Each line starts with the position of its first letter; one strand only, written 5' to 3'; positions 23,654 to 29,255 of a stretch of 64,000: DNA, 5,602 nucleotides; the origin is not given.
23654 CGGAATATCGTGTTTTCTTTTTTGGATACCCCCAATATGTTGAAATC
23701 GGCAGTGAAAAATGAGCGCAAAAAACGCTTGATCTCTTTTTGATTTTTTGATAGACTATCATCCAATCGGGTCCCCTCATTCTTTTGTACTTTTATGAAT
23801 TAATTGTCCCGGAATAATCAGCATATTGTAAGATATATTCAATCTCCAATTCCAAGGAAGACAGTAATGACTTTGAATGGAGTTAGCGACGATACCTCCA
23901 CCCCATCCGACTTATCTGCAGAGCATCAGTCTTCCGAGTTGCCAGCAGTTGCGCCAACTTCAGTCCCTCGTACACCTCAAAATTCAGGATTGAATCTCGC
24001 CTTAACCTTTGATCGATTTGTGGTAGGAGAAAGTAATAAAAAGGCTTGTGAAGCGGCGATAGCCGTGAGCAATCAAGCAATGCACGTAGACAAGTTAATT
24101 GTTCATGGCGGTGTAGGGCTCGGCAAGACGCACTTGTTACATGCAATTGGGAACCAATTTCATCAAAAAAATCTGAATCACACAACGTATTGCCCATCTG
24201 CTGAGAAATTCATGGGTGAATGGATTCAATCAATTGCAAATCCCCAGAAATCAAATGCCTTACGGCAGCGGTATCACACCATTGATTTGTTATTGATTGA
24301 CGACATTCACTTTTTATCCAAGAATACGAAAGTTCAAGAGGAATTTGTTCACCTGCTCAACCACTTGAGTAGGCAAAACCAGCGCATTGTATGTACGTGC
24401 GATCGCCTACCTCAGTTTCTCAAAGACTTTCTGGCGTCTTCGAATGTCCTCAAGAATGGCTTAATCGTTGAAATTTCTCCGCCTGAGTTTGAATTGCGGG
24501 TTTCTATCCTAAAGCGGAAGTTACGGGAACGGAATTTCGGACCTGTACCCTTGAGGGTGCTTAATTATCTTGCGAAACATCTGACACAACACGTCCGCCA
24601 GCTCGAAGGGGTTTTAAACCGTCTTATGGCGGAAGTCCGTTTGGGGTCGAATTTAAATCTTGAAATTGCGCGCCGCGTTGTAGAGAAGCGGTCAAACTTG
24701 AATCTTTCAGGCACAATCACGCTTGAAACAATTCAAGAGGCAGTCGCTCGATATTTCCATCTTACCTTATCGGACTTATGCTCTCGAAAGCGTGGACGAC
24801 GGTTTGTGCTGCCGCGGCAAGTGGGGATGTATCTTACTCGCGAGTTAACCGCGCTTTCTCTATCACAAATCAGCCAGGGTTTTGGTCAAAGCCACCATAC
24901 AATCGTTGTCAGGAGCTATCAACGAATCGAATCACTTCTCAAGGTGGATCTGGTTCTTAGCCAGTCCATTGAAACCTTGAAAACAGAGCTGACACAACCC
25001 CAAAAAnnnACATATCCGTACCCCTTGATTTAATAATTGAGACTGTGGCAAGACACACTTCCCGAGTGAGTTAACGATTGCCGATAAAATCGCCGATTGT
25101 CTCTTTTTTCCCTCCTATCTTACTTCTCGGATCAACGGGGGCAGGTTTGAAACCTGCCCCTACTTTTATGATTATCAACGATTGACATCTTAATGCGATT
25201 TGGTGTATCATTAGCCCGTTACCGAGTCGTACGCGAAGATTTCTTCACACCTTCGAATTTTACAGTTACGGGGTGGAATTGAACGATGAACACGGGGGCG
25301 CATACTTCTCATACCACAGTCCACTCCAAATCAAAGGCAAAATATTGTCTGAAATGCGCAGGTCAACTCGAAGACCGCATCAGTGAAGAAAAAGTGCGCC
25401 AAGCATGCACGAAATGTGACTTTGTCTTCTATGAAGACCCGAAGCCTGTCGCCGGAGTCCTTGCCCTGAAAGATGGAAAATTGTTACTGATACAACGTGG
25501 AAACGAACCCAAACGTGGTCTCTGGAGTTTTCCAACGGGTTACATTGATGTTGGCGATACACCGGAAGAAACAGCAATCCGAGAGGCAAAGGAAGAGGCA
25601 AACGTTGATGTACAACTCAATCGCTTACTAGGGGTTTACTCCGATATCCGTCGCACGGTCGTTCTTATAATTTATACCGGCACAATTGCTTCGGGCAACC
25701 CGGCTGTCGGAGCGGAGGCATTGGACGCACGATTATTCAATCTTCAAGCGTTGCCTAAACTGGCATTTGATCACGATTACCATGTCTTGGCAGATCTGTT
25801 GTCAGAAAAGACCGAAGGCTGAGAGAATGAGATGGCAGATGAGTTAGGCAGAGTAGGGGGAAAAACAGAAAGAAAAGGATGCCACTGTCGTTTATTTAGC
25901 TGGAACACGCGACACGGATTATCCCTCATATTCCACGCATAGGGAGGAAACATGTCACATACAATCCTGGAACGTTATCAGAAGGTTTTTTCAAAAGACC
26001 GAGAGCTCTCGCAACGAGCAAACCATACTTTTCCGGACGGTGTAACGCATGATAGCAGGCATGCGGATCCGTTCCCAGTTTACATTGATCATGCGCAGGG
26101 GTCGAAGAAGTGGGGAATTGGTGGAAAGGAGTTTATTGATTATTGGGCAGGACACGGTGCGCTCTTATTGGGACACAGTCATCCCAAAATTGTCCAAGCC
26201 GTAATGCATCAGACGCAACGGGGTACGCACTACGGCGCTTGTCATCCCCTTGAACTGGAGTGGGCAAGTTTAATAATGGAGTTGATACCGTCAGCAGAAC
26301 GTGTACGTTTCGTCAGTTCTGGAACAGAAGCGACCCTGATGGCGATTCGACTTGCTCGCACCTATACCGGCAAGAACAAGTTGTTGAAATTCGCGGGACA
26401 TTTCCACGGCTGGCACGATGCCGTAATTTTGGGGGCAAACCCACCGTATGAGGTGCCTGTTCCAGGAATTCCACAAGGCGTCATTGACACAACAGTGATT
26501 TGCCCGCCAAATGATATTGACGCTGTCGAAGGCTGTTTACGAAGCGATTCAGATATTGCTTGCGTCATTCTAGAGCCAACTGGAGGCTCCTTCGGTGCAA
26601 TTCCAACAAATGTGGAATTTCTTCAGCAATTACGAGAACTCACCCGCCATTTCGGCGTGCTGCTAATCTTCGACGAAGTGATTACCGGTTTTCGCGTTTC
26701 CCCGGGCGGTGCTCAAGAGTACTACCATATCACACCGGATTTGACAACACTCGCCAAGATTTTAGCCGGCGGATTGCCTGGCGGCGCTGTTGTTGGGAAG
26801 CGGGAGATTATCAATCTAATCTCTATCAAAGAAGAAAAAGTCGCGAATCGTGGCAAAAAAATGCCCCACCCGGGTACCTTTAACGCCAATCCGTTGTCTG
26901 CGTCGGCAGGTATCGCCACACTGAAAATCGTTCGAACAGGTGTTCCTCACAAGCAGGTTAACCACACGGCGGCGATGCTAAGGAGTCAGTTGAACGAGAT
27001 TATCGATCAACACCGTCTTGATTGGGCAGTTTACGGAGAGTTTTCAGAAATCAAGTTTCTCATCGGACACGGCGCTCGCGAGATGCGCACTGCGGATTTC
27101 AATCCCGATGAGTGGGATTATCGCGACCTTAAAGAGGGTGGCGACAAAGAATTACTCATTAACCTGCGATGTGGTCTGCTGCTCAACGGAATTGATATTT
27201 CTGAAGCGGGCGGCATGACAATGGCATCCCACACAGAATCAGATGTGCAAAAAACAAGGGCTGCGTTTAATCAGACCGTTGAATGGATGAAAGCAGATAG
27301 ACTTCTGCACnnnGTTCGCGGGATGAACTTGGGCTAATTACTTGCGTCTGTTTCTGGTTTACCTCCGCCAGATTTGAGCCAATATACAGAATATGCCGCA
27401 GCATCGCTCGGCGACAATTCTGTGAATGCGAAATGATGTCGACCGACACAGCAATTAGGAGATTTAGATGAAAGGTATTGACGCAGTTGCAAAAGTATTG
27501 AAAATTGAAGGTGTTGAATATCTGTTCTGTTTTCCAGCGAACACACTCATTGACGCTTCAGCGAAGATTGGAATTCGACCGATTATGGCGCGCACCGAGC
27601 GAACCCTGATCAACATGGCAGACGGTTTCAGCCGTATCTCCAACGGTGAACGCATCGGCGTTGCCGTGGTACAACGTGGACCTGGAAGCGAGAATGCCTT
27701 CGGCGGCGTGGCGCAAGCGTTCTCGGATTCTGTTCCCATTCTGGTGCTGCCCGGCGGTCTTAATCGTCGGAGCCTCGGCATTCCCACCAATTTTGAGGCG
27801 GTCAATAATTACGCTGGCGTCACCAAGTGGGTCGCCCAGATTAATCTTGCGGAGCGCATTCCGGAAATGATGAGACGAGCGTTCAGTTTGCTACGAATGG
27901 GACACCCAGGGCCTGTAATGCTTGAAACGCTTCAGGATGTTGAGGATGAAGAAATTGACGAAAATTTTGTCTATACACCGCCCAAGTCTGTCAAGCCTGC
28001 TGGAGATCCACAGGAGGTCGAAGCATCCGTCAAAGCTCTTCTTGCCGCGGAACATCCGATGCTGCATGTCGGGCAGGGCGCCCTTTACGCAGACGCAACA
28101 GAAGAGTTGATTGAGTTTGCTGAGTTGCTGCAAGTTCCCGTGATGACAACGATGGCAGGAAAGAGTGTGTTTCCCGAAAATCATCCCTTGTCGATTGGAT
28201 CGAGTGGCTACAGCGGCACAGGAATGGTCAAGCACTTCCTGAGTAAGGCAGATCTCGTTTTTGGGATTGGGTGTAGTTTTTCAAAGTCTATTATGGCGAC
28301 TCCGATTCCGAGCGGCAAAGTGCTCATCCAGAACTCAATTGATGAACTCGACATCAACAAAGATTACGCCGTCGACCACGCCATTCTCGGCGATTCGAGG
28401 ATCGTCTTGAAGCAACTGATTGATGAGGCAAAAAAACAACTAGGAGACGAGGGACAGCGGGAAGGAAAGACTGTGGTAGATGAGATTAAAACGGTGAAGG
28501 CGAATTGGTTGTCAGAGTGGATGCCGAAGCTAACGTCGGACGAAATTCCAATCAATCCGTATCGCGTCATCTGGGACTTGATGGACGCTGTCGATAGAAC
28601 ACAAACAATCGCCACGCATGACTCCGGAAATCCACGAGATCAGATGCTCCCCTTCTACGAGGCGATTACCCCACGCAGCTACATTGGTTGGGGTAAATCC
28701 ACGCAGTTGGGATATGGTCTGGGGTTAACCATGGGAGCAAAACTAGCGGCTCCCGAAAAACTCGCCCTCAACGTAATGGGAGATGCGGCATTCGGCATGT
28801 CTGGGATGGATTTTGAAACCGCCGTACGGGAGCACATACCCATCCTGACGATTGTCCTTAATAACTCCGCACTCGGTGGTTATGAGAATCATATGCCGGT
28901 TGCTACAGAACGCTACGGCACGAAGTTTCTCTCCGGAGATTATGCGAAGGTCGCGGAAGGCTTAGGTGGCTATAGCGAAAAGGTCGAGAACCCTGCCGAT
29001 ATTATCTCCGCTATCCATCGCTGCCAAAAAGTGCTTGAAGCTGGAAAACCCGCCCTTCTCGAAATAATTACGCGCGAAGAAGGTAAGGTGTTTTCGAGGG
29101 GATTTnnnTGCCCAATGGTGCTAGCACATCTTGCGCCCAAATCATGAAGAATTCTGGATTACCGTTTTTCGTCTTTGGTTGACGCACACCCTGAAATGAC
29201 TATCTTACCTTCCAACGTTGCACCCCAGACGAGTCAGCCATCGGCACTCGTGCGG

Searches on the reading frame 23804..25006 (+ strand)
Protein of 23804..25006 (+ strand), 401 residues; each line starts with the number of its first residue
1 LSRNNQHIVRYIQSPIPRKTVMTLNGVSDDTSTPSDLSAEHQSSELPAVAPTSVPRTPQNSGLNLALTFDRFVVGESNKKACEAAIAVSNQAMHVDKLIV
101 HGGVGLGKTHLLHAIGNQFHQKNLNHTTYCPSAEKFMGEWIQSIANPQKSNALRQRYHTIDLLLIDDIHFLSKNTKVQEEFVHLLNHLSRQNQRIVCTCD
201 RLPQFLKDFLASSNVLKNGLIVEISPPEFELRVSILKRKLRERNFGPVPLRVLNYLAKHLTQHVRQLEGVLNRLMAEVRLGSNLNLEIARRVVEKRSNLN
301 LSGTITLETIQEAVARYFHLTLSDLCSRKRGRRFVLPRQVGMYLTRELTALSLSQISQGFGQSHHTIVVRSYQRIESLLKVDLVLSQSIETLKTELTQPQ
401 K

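Call 47: search_protein_families(library=pfam, proteins=[window:23804-25006:+], max_evalue=0.0001)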
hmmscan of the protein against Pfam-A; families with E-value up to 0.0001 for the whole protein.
window:23804-25006:+ (401 aa): 4 families
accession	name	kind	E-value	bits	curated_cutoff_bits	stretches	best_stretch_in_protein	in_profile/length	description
PF00308.24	Bac_DnaA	-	3.1e-42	145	23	1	63-211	1-149/162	Bacterial DnaA ATPAse domain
PF08299.17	Bac_DnaA_C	-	6.4e-24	84.2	31.5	1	308-375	2-69/69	Bacterial dnaA protein helix-turn-helix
PF00004.35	AAA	-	1.4e-05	26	21.2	1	99-208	2-117/131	ATPase family associated with various cellular activities (AAA)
PF13401.12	AAA_22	-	8e-05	23.4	27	0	98-187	8-110/130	AAA domain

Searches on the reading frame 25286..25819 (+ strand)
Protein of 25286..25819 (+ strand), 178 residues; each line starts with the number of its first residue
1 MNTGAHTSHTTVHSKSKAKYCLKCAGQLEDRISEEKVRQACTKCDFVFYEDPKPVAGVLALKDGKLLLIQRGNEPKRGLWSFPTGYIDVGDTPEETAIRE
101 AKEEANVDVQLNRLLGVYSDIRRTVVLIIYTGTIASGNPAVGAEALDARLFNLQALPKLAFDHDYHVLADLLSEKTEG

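Call 47: search_protein_families(library=pfam, proteins=[window:25286-25819:+], max_evalue=0.0001)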
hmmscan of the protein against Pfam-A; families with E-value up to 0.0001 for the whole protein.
window:25286-25819:+ (178 aa): 3 families
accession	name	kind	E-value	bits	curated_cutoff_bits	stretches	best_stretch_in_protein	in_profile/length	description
PF00293.34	NUDIX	-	2e-19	70.4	21.1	1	53-169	3-132/134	NUDIX domain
PF14803.11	Zn_ribbon_Nudix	-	2e-07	31.2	25.6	1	19-50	1-34/34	Nudix N-terminal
PF14815.12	NUDIX_4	-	3.4e-05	24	35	1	57-161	3-103/113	NUDIX domain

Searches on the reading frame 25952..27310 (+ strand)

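Call 47: search_protein_families(library=pfam, proteins=[window:25952-27310:+], max_evalue=0.0001)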
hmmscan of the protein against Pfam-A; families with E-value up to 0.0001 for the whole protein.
window:25952-27310:+ (453 aa): 1 family
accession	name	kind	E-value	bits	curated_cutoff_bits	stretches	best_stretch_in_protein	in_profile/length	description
PF00202.27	Aminotran_3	-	1.4e-57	195.7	30.5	1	36-354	4-333/403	Aminotransferase class-III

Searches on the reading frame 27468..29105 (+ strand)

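Call 47: search_protein_families(library=pfam, proteins=[window:27468-29105:+], max_evalue=0.0001)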
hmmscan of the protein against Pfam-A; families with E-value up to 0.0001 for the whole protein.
window:27468-29105:+ (546 aa): 3 families
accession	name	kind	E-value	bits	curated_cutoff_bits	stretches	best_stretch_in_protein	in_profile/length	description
PF00205.28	TPP_enzyme_M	-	6.5e-32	110.5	30.4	1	185-317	2-137/137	Thiamine pyrophosphate enzyme, central domain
PF02775.26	TPP_enzyme_C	-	2.3e-27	96.1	21.9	1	386-533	2-151/151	Thiamine pyrophosphate enzyme, C-terminal TPP binding domain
PF02776.23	TPP_enzyme_N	-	7.4e-21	74.6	26.8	1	1-104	1-106/119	Thiamine pyrophosphate enzyme, N-terminal TPP binding domain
